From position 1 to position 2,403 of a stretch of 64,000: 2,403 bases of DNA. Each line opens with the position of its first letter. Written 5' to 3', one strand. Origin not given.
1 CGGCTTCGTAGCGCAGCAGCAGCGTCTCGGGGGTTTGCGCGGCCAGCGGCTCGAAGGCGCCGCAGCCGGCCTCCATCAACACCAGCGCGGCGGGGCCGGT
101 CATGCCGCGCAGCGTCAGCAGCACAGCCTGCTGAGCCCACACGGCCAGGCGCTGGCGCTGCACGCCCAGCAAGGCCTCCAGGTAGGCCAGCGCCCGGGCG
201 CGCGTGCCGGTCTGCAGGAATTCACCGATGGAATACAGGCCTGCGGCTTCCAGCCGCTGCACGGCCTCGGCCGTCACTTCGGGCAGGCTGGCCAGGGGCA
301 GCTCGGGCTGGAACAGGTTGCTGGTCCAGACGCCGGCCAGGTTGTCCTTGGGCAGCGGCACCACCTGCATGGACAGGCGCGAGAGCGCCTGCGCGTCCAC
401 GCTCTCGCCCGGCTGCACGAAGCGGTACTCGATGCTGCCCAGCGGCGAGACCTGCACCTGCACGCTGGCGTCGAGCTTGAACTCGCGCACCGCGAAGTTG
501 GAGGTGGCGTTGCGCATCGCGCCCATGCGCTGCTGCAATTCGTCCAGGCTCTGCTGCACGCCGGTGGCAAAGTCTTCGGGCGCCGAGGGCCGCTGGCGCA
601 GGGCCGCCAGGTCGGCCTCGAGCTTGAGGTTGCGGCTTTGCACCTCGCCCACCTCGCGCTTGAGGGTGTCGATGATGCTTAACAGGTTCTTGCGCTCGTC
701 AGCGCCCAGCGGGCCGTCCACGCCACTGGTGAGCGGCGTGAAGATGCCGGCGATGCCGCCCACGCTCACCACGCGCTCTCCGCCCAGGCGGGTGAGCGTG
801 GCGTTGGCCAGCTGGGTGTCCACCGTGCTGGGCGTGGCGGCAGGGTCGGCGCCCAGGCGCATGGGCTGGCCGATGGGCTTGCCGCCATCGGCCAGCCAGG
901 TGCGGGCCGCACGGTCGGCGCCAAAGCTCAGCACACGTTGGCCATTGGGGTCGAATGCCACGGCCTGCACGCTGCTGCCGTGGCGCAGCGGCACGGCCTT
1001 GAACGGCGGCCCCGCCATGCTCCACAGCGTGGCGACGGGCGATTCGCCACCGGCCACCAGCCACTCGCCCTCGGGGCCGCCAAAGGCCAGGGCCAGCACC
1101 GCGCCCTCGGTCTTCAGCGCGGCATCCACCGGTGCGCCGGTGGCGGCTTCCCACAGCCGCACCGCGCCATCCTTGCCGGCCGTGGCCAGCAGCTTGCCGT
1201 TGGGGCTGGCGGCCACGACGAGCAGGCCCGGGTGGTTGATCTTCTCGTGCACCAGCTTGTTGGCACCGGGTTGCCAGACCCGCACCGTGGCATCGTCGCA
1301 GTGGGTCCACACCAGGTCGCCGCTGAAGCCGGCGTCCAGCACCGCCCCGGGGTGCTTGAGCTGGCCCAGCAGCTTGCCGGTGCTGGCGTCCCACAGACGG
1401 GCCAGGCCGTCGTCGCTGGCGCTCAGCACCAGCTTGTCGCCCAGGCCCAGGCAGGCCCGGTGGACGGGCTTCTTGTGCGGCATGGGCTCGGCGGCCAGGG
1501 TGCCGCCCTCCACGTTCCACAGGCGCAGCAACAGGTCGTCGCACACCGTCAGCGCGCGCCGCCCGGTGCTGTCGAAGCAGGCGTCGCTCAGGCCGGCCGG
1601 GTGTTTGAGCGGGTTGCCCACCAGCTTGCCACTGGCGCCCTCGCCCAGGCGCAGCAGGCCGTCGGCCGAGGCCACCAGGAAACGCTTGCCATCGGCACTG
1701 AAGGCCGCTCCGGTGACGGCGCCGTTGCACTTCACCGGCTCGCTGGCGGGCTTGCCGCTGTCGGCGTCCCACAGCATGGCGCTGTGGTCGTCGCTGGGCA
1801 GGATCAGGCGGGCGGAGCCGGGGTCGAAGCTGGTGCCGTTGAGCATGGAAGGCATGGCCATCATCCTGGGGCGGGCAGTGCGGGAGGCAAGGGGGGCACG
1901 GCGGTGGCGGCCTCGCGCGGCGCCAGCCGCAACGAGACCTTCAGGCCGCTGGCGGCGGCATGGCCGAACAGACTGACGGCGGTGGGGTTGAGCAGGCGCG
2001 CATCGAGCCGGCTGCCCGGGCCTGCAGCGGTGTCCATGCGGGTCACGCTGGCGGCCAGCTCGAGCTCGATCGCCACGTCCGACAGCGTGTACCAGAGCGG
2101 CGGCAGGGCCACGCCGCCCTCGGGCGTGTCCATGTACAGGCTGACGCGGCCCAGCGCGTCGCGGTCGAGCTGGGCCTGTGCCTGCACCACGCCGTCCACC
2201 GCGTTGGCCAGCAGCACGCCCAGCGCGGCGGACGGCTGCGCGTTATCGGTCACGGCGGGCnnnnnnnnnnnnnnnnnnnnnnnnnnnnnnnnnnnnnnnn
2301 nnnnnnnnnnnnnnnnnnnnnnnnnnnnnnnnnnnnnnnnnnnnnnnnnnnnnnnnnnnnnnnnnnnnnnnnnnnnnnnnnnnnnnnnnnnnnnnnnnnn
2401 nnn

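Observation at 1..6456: Five-gene operon with a cytoplasmic subtilase: candidate undescribed protease-activated system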

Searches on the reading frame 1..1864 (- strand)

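Call 5: search_protein_families(library=pfam, proteins=[window:1-1864:-], max_evalue=1)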
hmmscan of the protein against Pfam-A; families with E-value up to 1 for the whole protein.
window:1-1864:- (621 aa): 40 families (the best 25 are shown)
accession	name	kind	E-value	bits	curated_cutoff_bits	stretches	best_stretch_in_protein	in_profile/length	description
PF25174.1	Beta-prop_THOC3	-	3.5e-30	105.4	305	3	95-283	52-242/272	THOC3 beta-propeller domain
PF00400.38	WD40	-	1.7e-26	91.9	27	4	214-238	14-38/39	WD domain, G-beta repeat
PF25173.1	Beta-prop_WDR3_1st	-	2.4e-24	86.5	154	2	28-198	10-183/184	WDR3 first beta-propeller domain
PF25175.1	Beta-prop_WDR5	-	1.1e-22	81.1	250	2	49-283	12-253/296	WDR5 beta-propeller domain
PF24814.1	WD40_Prp19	-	1.8e-22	80.1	320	2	98-311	15-235/281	Prp19 WD40 domain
PF23414.1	Beta-prop_EML_2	-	3.4e-18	66.4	90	2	183-282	11-109/266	Echinoderm microtubule-associated protein second beta-propeller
PF24817.1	WD40_WDHD1_1st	-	7.4e-17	61.9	109.9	2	88-246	4-163/291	WDHD1 first WD40 domain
PF25168.1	Beta-prop_WDR36-Utp21_2nd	-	5e-16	59.4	84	3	128-271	154-298/335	WDR36/Utp21 second beta-propeller domain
PF25047.1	Beta-prop_TEP1_2nd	-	4.4e-13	49.4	89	3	88-239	89-253/255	TEP-1 second beta-propeller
PF24807.1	WD40_CDC20-Fz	-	5.2e-13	49.4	200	2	144-275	64-199/292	CDC20/Fizzy WD40 domain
PF25391.1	WD40_Gbeta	-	9.7e-12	45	150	2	144-320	68-249/340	G protein beta WD-40 repeat protein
PF25172.1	Beta-prop_WDR3_2nd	-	1.4e-11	44.6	140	2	130-241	174-289/293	WDR3 second beta-propeller domain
PF24105.1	Beta-prop_CAF1B_HIR1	-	7.1e-11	42.1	80.5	2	258-325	135-201/383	CAF1B/HIR1 beta-propeller domain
PF24796.1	WDR55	-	1.6e-10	41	200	1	88-170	52-134/296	WDR55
PF24805.1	EIF3I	-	2.2e-10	40.6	200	2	182-261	22-101/324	EIF3I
PF14229.12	DUF4332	-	3.3e-07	30.9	23.2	1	529-616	2-89/122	Domain of unknown function (DUF4332)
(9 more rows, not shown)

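Call 6: search_protein_families(library=padloc, proteins=[window:1-1864:-], max_evalue=1)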
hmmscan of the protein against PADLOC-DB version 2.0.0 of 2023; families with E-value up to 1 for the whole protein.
window:1-1864:- (621 aa): 2 families
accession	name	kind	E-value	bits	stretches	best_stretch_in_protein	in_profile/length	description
PDLC02919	HEAT-ARM_XIII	-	4.3e-13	45.6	2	218-327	94-198/1972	-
PDLC01177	CorA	-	0.061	11.5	1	388-459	10-78/117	CorA-like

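Call 7: search_protein_families(library=ncbifam, proteins=[window:1-1864:-], max_evalue=1)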
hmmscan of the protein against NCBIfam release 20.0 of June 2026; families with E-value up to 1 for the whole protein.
window:1-1864:- (621 aa): 0 families

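Call 9: search_protein_families(library=phrogs, proteins=[window:1-1864:-], max_evalue=1)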
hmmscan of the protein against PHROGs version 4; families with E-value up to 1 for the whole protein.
window:1-1864:- (621 aa): 3 families
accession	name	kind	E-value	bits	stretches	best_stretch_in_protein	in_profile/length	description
phrog_19311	-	unknown function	0.00013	21.1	2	216-322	683-795/1023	-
phrog_12018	-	unknown function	0.029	15.5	1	154-228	16-93/167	-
phrog_36723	-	unknown function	0.14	12.2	0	47-79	261-293/317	-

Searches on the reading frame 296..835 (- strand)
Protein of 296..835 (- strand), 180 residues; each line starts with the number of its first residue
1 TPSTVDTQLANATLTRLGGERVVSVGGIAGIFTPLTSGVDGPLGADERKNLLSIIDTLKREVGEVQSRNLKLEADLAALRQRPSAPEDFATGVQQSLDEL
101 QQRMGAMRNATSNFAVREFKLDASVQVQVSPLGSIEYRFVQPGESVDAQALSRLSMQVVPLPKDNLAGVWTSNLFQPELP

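Call 52: search_protein_families(library=pfam, proteins=[window:296-835:-], max_evalue=10)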
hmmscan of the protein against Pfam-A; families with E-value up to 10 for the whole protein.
window:296-835:- (180 aa): 8 families
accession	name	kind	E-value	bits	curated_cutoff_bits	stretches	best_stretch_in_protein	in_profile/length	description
PF13851.11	GAS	-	0.014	15.3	32.3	1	49-110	22-83/200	Growth-arrest specific micro-tubule binding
PF13675.11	PilJ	-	0.026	15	26.6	1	65-115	47-99/114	Type IV pili methyl-accepting chemotaxis transducer N-term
PF25078.1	DUF7801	-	0.031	14.9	33.2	1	47-106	47-106/155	Domain of unknown function (DUF7801)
PF06005.17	ZapB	-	0.032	15.1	31.5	1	50-103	15-68/71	Cell division protein ZapB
PF11855.13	DUF3375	-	0.044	13.1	28.6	1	43-148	268-370/474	Protein of unknown function (DUF3375)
PF21037.2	CCDC138_cc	-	0.1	13.1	27.1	1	56-82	18-44/59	Coiled-coil-domain-containing protein 138, coiled-coil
PF07200.18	Mod_r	-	0.16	12.4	30.1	1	47-113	27-93/146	Modifier of rudimentary (Mod(r)) protein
PF24922.1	ACBP4_C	-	0.17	12.6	31.2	1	49-106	45-94/105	Acyl-CoA-binding domain-containing protein 4-6, C-terminal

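Call 55: search_protein_families(library=pfam, alignment_id=A5, max_evalue=1)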
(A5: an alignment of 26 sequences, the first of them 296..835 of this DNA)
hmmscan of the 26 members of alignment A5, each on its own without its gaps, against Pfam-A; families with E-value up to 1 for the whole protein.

A. member 1, window:296-835:- (180 aa): 8 families
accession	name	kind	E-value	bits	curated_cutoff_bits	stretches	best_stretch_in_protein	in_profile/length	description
PF13851.11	GAS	-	0.014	15.3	32.3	1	49-110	22-83/200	Growth-arrest specific micro-tubule binding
PF13675.11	PilJ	-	0.026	15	26.6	1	65-115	47-99/114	Type IV pili methyl-accepting chemotaxis transducer N-term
PF25078.1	DUF7801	-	0.031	14.9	33.2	1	47-106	47-106/155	Domain of unknown function (DUF7801)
PF06005.17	ZapB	-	0.032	15.1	31.5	1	50-103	15-68/71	Cell division protein ZapB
PF11855.13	DUF3375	-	0.044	13.1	28.6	1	43-148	268-370/474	Protein of unknown function (DUF3375)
PF21037.2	CCDC138_cc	-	0.1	13.1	27.1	1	56-82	18-44/59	Coiled-coil-domain-containing protein 138, coiled-coil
PF07200.18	Mod_r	-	0.16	12.4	30.1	1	47-113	27-93/146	Modifier of rudimentary (Mod(r)) protein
PF24922.1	ACBP4_C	-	0.17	12.6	31.2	1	49-106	45-94/105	Acyl-CoA-binding domain-containing protein 4-6, C-terminal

B. families by the number of members that match (of 26 scanned): 105 families (the first 25 are shown)
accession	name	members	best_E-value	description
PF06005.17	ZapB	13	0.00063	Cell division protein ZapB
PF19631.4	Trypco2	12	0.00058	Trypsin-co-occurring domain 2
PF07407.17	Seadorna_VP6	10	0.012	Seadornavirus VP6 protein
PF07200.18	Mod_r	9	0.002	Modifier of rudimentary (Mod(r)) protein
PF25078.1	DUF7801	9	0.0028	Domain of unknown function (DUF7801)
PF04977.20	DivIC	9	0.037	Septum formation initiator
PF13675.11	PilJ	8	0.0008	Type IV pili methyl-accepting chemotaxis transducer N-term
PF13851.11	GAS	7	0.0013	Growth-arrest specific micro-tubule binding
PF02601.20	Exonuc_VII_L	7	0.0087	Exonuclease VII, large subunit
PF16331.10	TolA_bind_tri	7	0.055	TolA binding protein trimerisation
PF15960.10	DUF4763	6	0.0067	Domain of unknown function (DUF4763)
PF16526.10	CLZ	6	0.0072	C-terminal leucine zipper domain of cyclic nucleotide-gated channels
PF04102.17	SlyX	6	0.25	SlyX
PF01166.23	TSC22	5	0.0002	TSC-22/dip/bun family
PF07889.17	DUF1664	5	0.024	Protein of unknown function (DUF1664)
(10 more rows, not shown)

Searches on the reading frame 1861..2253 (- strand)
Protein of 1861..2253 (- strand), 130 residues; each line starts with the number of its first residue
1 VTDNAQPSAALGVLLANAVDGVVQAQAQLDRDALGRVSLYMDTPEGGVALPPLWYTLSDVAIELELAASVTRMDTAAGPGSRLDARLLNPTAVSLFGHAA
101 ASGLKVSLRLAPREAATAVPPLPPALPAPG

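Call 5: search_protein_families(library=pfam, proteins=[window:1861-2253:-], max_evalue=1)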
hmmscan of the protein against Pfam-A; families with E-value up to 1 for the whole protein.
window:1861-2253:- (130 aa): 0 families

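Call 6: search_protein_families(library=padloc, proteins=[window:1861-2253:-], max_evalue=1)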
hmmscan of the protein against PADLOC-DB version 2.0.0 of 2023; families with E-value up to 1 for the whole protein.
window:1861-2253:- (130 aa): 0 families

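Call 7: search_protein_families(library=ncbifam, proteins=[window:1861-2253:-], max_evalue=1)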
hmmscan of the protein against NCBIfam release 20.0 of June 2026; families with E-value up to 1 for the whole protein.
window:1861-2253:- (130 aa): 1 family
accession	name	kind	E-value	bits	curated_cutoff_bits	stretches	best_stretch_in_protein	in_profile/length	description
NF011847.1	PRK15319.1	equivalog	0.26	8.3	2249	1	19-88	1178-1246/2050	fibronectin-binding autotransporter adhesin ShdA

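Call 9: search_protein_families(library=phrogs, proteins=[window:1861-2253:-], max_evalue=1)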
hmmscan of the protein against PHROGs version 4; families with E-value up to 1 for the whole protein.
window:1861-2253:- (130 aa): 0 families

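Call 41: find_homologous_proteins(query=window:1861-2253:-, max_evalue=0.001)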
Query window:1861-2253:- (130 aa): 72 proteins with E <= 0.001 among 502 candidates.
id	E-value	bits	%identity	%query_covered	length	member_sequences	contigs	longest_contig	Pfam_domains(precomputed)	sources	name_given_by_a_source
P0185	1.3e-73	263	100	100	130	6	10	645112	-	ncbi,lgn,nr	ncbi:MAG: hypothetical protein IPJ08_24275 [Burkholderiales bacterium]|nr:hypothetical protein [Burk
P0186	4.8e-69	248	95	88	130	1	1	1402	-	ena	-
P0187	2.3e-66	239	90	88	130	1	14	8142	-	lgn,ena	-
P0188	1.3e-64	234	91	92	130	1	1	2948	-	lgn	-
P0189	8.2e-58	212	85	92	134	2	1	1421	-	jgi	-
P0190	2.2e-47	178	72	74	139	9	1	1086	-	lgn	-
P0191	2.8e-47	178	75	81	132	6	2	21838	-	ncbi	-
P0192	4.2e-45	171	94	61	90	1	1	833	-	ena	-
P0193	2.2e-44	168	73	85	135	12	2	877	-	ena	-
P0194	5.3e-44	167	71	91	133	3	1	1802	-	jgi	jgi:hypothetical protein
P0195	5.9e-44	167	71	92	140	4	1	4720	-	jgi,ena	jgi:hypothetical protein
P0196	7.9e-44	167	77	80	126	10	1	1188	-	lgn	-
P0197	1.7e-43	166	77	80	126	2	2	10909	-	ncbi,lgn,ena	-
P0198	2.6e-43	165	72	88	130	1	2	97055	-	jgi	jgi:hypothetical protein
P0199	3.0e-43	165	77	80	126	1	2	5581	-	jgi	jgi:hypothetical protein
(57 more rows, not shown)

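Call 56: search_protein_families(library=pfam, alignment_id=A4, max_evalue=1)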
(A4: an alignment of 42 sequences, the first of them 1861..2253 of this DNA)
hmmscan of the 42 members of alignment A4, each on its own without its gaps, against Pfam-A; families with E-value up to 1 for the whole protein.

A. member 1, window:1861-2253:- (130 aa): 0 families

B. families by the number of members that match (of 42 scanned): 6 families
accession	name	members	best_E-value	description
PF13188.13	PAS_8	8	0.024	PAS domain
PF02049.23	FliE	1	0.13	Flagellar hook-basal body complex protein FliE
PF17681.6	GCP_N_terminal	1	0.15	Gamma tubulin complex component N-terminal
PF04422.18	FrhB_FdhB_N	1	0.17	Coenzyme F420 hydrogenase/dehydrogenase, beta subunit N-term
PF11378.13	DUF3181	1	0.17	Protein of unknown function (DUF3181)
PF06474.18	LPAM_MltD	1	0.23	MltD lipid attachment motif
